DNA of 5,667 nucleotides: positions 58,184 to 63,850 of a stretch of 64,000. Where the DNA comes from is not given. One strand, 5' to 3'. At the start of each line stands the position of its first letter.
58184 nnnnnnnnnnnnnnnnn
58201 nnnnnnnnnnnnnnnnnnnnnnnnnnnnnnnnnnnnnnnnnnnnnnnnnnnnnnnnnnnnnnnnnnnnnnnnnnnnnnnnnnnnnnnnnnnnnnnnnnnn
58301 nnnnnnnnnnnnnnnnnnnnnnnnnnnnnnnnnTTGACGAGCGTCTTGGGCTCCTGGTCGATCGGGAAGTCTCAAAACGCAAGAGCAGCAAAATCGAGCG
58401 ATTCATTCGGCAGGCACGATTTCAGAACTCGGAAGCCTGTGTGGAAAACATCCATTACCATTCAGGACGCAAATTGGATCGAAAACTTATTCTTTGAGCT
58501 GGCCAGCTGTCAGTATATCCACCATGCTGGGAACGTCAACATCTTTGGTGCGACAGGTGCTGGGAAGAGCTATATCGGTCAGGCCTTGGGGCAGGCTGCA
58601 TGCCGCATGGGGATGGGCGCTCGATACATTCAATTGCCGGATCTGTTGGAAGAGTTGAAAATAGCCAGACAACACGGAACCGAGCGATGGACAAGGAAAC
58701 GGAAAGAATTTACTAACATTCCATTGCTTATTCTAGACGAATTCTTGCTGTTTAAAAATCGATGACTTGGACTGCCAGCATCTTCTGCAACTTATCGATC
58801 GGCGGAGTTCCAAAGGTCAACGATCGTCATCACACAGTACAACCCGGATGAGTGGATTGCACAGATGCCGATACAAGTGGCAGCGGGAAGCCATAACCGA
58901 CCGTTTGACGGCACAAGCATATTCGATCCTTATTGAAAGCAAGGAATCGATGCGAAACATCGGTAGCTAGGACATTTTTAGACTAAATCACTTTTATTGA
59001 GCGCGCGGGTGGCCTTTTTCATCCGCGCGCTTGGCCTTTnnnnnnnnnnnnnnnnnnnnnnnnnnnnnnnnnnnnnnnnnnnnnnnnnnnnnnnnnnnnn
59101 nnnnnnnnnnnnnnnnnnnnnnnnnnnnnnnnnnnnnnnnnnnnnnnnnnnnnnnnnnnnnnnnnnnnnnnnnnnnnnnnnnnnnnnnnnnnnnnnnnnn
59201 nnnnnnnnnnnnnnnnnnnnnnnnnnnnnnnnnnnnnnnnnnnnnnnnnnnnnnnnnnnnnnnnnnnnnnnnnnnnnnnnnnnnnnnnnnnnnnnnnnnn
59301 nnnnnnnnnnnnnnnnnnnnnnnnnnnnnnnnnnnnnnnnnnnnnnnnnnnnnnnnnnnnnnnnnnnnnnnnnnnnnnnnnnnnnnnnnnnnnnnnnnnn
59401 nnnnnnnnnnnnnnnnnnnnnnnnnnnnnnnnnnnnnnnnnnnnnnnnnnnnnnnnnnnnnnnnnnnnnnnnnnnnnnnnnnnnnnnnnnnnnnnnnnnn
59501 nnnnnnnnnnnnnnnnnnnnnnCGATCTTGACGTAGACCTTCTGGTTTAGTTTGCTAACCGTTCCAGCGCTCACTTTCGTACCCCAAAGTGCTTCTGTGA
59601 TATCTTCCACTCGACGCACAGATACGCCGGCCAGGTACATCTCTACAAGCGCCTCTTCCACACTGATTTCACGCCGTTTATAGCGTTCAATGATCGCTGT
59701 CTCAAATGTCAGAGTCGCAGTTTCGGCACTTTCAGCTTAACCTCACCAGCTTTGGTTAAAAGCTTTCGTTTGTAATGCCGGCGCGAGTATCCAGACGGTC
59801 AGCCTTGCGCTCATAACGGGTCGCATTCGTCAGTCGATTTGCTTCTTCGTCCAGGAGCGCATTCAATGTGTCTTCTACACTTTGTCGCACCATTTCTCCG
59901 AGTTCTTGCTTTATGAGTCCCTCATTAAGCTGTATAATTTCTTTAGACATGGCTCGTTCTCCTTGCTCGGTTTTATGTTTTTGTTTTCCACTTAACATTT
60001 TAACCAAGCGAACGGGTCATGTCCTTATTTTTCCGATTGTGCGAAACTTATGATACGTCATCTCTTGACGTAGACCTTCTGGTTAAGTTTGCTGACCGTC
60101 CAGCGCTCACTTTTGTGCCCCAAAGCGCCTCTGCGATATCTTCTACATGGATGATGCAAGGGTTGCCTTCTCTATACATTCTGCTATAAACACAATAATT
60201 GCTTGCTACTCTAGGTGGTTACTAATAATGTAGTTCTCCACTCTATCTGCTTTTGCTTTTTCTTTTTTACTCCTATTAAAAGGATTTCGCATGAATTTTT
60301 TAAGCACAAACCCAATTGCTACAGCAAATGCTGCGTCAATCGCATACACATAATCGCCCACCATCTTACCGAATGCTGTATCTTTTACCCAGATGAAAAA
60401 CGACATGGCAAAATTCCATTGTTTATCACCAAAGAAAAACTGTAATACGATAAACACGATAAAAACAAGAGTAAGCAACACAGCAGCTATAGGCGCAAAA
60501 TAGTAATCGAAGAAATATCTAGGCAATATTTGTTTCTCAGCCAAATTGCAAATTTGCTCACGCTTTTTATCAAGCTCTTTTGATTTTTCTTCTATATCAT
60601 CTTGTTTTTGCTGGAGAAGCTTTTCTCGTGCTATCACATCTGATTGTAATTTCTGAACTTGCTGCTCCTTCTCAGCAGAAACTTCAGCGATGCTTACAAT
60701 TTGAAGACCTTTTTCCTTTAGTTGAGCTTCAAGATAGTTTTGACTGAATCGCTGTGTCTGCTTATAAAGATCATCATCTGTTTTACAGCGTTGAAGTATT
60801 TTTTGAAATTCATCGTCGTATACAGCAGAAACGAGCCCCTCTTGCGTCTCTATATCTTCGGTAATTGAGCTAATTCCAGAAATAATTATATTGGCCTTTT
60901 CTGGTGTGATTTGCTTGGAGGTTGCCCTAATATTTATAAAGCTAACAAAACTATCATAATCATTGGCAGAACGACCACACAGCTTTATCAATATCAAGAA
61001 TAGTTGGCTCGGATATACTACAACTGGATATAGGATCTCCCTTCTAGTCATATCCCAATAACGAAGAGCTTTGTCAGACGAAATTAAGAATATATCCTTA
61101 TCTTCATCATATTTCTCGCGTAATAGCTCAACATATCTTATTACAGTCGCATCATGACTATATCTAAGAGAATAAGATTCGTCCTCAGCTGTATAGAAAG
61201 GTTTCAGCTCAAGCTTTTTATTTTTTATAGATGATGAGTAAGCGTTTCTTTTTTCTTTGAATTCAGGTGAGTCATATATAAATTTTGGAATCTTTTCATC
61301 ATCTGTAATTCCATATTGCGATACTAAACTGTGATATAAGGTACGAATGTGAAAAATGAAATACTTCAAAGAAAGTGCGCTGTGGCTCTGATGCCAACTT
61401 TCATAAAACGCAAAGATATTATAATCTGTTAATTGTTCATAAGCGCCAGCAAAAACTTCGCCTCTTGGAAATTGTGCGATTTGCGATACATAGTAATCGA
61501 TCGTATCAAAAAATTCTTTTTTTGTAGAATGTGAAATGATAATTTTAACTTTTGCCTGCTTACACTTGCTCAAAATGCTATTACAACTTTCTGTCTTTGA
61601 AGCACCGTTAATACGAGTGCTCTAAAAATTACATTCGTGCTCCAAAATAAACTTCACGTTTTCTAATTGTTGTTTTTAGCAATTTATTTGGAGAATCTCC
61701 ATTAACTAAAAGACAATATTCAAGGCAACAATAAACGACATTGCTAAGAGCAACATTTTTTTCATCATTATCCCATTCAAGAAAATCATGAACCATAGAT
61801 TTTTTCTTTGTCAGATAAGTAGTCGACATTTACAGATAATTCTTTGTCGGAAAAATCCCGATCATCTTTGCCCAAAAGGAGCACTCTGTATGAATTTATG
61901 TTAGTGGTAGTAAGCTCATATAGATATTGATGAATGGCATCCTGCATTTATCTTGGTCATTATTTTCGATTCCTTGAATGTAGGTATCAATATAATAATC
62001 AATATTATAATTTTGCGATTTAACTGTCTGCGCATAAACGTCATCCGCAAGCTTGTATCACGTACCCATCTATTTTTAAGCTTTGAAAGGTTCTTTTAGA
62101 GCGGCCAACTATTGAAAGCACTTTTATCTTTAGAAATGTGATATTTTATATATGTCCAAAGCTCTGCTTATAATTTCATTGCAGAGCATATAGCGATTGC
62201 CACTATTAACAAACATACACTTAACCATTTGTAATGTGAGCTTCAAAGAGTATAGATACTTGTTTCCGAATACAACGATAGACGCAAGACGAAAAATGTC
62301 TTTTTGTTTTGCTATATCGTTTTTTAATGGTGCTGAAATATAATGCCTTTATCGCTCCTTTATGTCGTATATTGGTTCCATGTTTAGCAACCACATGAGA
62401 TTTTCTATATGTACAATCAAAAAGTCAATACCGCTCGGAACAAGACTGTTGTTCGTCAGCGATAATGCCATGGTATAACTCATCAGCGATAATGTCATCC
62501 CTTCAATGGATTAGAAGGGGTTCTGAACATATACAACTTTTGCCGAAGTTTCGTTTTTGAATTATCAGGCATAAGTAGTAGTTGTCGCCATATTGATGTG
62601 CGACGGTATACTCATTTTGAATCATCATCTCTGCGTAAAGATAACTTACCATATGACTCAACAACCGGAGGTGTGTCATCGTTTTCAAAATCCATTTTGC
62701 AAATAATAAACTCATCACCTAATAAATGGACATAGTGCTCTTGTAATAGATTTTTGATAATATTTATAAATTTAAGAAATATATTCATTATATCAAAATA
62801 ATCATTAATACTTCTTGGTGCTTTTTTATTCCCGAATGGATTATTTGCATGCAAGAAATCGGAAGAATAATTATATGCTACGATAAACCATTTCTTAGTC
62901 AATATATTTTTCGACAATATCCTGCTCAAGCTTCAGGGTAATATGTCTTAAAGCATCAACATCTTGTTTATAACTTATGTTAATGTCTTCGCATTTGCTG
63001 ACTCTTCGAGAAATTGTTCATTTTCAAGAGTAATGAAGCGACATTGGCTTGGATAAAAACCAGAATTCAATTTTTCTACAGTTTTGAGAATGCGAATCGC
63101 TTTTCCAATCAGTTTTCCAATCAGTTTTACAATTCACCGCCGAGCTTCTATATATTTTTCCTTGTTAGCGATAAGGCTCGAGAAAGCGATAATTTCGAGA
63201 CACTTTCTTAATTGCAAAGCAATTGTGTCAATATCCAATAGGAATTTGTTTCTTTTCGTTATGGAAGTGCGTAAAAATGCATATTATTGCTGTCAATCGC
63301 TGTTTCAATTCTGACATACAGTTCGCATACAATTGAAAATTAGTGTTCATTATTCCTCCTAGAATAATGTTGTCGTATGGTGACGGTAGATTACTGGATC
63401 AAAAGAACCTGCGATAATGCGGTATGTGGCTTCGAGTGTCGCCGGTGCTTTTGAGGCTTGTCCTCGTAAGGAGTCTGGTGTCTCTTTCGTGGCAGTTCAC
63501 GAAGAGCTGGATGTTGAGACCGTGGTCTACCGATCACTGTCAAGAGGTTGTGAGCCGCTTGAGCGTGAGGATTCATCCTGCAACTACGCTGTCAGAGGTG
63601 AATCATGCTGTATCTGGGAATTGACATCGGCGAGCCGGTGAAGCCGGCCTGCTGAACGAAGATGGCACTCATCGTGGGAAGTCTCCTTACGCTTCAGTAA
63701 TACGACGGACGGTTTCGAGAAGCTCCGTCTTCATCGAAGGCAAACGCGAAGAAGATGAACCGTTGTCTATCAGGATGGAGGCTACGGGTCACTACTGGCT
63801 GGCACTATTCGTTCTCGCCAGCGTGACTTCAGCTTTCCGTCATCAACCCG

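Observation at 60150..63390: AT-rich island bracketed by IS256 and IS110 remnants: likely horizontally acquired, decaying accessory (defence-like?) module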

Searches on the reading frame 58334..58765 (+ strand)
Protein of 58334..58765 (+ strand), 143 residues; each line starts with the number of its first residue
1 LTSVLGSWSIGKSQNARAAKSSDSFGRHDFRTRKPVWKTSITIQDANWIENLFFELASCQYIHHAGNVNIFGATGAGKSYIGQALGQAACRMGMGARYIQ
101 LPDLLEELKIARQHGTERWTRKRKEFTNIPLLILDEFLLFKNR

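Call 34: search_protein_families(library=pfam, proteins=[window:58334-58765:+], max_evalue=0.001)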
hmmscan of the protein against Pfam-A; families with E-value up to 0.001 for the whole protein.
window:58334-58765:+ (143 aa): 1 family
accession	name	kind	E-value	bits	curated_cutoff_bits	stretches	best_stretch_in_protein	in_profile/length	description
PF01695.23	IstB_IS21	-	2e-18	67.2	24.1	1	54-137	81-162/238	IstB-like ATP binding protein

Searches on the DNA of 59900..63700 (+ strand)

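Call 6: search_dna_similar(query=window:59900-63700:+, collection=ecoli_genomes, mode=near, max_rows=15)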
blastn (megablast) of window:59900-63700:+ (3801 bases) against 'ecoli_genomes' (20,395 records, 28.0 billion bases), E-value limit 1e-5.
No match.

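Call 7: search_dna_similar(query=window:59900-63700:+, collection=plasmids, mode=near, max_rows=15)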
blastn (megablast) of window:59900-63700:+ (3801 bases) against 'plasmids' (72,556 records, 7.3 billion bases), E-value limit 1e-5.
No match.
